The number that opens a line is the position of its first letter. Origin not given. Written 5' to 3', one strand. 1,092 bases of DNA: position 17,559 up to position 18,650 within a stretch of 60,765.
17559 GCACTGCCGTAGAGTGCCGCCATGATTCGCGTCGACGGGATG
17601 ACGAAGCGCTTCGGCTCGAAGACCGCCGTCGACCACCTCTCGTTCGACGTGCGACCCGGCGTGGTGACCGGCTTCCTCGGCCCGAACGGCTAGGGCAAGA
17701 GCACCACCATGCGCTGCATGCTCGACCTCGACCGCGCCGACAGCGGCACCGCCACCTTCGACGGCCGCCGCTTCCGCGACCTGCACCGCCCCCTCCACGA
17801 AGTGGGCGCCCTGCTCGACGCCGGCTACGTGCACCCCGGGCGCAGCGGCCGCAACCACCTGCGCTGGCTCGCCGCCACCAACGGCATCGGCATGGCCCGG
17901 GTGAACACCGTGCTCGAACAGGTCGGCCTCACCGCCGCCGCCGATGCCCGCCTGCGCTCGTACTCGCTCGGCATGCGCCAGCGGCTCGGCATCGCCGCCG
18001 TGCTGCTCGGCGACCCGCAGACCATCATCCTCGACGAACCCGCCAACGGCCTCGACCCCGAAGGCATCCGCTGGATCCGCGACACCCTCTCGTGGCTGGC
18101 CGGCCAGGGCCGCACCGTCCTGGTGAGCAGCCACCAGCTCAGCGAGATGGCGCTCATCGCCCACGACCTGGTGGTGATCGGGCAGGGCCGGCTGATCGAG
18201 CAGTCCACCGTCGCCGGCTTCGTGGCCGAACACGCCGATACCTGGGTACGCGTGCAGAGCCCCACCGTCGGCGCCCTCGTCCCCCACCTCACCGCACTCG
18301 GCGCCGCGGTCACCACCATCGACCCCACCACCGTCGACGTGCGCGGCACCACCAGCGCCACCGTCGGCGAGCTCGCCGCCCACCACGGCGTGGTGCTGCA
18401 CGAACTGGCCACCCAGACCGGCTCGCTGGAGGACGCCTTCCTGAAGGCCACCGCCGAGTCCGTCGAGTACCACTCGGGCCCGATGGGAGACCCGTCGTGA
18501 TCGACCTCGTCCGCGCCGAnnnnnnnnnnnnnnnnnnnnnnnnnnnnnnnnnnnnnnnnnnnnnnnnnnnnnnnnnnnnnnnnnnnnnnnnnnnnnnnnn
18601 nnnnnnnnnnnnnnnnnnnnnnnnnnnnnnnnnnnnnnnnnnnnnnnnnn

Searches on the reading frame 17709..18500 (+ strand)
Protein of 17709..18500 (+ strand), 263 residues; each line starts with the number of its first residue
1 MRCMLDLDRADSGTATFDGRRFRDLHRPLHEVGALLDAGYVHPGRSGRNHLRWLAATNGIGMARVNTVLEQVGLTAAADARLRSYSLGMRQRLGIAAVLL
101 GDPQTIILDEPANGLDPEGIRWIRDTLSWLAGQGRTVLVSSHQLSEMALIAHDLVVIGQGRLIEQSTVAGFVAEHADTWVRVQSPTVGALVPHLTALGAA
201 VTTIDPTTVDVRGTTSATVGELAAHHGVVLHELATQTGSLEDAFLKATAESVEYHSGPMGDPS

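Call 7: search_protein_families(library=pfam, proteins=[window:17709-18500:+], max_evalue=0.01)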
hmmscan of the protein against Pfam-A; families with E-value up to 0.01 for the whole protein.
window:17709-18500:+ (263 aa): 2 families
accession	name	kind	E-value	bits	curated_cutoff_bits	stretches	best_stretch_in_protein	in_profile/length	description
PF00005.33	ABC_tran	-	5.6e-11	43.6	25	1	2-113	29-137/137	ABC transporter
PF13304.12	AAA_21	-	4.9e-08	33.8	27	1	16-147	180-303/304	AAA domain, putative AbiEii toxin, Type IV TA system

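Call 51: find_homologous_proteins(query=window:17709-18497:+, max_evalue=1e-60)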
Query window:17709-18497:+ (263 aa): 4550 proteins with E <= 1e-60 among 8000 candidates; the best 120 are listed.
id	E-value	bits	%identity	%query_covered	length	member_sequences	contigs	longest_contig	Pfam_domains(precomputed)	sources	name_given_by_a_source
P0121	1.5e-167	573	100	100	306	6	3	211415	PF00005.34,PF13304.13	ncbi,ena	-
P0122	2.9e-160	550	96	100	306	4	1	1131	PF00005.34,PF13304.13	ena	-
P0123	6.9e-156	535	95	98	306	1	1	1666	PF00005.34,PF13304.13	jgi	-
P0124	7.1e-155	532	95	98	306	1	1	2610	PF00005.34,PF13304.13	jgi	-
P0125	6.2e-152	522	93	98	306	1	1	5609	PF00005.34,PF13304.13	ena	-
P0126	1.8e-126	439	79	100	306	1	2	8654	PF00005.34,PF13304.13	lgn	-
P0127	1.8e-125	436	77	99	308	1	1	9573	PF00005.34,PF13304.13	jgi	jgi:ABC-2 type transport system ATP-binding protein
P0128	8.0e-125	433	77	99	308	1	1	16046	PF00005.34,PF13304.13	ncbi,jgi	ncbi:MAG: hypothetical protein RJA49_2955 [Actinomycetota bacterium]|jgi:ABC-2 type transport system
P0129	2.8e-123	428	75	100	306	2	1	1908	PF00005.34,PF13304.13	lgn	-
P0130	4.2e-123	428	76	99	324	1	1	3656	PF00005.34,PF13304.13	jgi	jgi:ABC-2 type transport system ATP-binding protein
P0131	8.7e-123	427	77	99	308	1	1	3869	PF00005.34,PF13304.13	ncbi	-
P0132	2.6e-122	425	75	99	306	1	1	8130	PF00005.34,PF13304.13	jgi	jgi:ABC-2 type transport system ATP-binding protein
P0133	3.9e-122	425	76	98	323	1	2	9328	PF00005.34,PF13304.13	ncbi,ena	-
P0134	1.1e-121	423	75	99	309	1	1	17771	PF00005.34,PF13304.13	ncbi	-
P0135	1.9e-121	422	75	98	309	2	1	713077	PF00005.34,PF13304.13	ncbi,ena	-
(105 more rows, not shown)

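Call 52: find_encoding_contigs(protein=P0121, flank=10000, max_places=6)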
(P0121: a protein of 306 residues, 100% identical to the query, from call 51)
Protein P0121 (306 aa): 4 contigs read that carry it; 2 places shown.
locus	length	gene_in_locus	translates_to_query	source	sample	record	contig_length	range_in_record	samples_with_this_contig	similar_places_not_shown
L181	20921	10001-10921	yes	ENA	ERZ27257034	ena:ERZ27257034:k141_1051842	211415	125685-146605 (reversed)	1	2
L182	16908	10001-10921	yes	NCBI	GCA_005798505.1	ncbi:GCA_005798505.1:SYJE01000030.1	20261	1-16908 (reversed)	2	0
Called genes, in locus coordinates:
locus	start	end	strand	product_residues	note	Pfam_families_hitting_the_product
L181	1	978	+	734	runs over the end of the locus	PF00403:HMA, PF00122:E1-E2_ATPase, PF00702:Hydrolase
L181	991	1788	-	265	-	PF00196:GerE (weak)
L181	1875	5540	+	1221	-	PF16697:Yop-YscD_cpl (weak), PF25199:nSTAND_NTPase5 (faint), PF13401:AAA_22 (faint), PF01580:FtsK_SpoIIIE, PF13555:AAA_29 (faint), PF01580:FtsK_SpoIIIE (weak)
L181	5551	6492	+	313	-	-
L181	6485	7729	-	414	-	PF01593:Amino_oxidase, PF07992:Pyr_redox_2 (weak), PF01262:AlaDh_PNT_C (weak), PF01266:DAO (weak), PF01593:Amino_oxidase, PF12831:FAD_oxidored (weak), PF13450:NAD_binding_8, PF01593:Amino_oxidase, +1 more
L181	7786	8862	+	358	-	PF04069:OpuAC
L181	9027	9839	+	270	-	-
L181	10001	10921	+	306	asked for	PF00005:ABC_tran, PF13304:AAA_21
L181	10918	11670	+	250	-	PF12730:ABC2_membrane_4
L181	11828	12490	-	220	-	PF00027:cNMP_binding, PF13545:HTH_Crp_2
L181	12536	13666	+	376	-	PF01128:IspD, PF12804:NTP_transf_3, PF02542:YgbB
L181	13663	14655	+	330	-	PF08032:SpoU_sub_bind, PF00588:SpoU_methylase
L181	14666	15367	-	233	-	-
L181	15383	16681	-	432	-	PF00202:Aminotran_3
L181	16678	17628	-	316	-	PF00490:ALAD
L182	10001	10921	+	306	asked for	PF00005:ABC_tran, PF13304:AAA_21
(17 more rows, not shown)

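Call 55: find_encoding_contigs(protein=P0135, flank=5000, max_places=2)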
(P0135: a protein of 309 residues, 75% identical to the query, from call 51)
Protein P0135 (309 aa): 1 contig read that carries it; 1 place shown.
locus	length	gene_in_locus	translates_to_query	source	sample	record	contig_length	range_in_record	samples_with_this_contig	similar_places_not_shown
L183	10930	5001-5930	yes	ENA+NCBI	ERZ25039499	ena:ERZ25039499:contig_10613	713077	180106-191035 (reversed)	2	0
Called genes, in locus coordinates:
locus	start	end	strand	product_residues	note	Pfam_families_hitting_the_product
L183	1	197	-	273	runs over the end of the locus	PF08281:Sigma70_r4_2 (weak), PF00196:GerE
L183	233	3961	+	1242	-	PF16697:Yop-YscD_cpl, PF25199:nSTAND_NTPase5 (faint), PF01580:FtsK_SpoIIIE, PF00004:AAA (faint), PF13401:AAA_22 (faint)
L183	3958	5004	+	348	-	PF04069:OpuAC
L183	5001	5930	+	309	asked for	PF00005:ABC_tran, PF13304:AAA_21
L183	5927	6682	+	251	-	PF12730:ABC2_membrane_4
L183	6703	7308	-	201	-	PF00027:cNMP_binding, PF13545:HTH_Crp_2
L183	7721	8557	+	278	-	PF01128:IspD, PF02542:YgbB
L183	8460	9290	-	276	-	-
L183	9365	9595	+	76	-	PF00588:SpoU_methylase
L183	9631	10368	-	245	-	-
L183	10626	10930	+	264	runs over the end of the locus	-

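Call 56: find_encoding_contigs(protein=P0128, flank=5000, max_places=2)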
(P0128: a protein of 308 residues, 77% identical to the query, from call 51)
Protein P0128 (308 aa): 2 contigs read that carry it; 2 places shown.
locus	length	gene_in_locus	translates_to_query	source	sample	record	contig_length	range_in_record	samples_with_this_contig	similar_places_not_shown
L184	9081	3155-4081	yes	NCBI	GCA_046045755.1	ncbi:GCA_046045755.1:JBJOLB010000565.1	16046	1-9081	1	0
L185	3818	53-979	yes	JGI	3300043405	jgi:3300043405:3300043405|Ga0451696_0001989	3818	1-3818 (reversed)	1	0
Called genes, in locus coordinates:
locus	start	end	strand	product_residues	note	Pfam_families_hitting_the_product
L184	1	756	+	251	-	?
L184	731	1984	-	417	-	PF01593:Amino_oxidase, PF07992:Pyr_redox_2, PF00070:Pyr_redox (weak), PF01266:DAO (weak), PF01593:Amino_oxidase, PF12831:FAD_oxidored (faint), PF13450:NAD_binding_8, PF01593:Amino_oxidase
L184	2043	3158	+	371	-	PF04069:OpuAC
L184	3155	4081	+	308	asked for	PF00005:ABC_tran, PF13304:AAA_21 (weak)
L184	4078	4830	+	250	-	PF12730:ABC2_membrane_4, PF10920:DUF2705 (weak)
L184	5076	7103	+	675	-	PF00082:Peptidase_S8, PF05345:He_PIG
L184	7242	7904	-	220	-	PF00027:cNMP_binding, PF13545:HTH_Crp_2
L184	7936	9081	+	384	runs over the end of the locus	PF01128:IspD, PF12804:NTP_transf_3, PF02542:YgbB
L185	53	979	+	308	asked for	PF00005:ABC_tran, PF13304:AAA_21 (weak)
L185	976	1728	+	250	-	PF12730:ABC2_membrane_4, PF10920:DUF2705 (weak)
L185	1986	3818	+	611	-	?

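Call 57: find_encoding_contigs(protein=P0126, flank=5000, max_places=2)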
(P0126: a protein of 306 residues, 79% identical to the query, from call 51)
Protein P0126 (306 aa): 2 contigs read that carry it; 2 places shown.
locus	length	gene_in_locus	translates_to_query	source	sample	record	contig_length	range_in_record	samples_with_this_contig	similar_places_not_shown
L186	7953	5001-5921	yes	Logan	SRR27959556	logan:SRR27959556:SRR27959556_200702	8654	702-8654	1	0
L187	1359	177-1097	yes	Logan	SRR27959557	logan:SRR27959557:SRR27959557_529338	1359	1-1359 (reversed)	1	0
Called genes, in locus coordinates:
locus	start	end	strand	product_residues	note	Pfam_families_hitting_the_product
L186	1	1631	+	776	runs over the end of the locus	?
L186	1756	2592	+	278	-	-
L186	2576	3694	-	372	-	PF07992:Pyr_redox_2 (faint), PF01266:DAO (weak), PF01593:Amino_oxidase, PF13450:NAD_binding_8, PF01593:Amino_oxidase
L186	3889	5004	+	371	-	PF04069:OpuAC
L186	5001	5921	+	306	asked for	PF00005:ABC_tran, PF13304:AAA_21 (weak)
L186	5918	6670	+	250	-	PF12730:ABC2_membrane_4, PF10920:DUF2705 (weak)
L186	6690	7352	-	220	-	PF00027:cNMP_binding, PF13545:HTH_Crp_2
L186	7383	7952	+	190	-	?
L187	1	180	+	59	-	?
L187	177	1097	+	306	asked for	PF00005:ABC_tran, PF13304:AAA_21 (weak)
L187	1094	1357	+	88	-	?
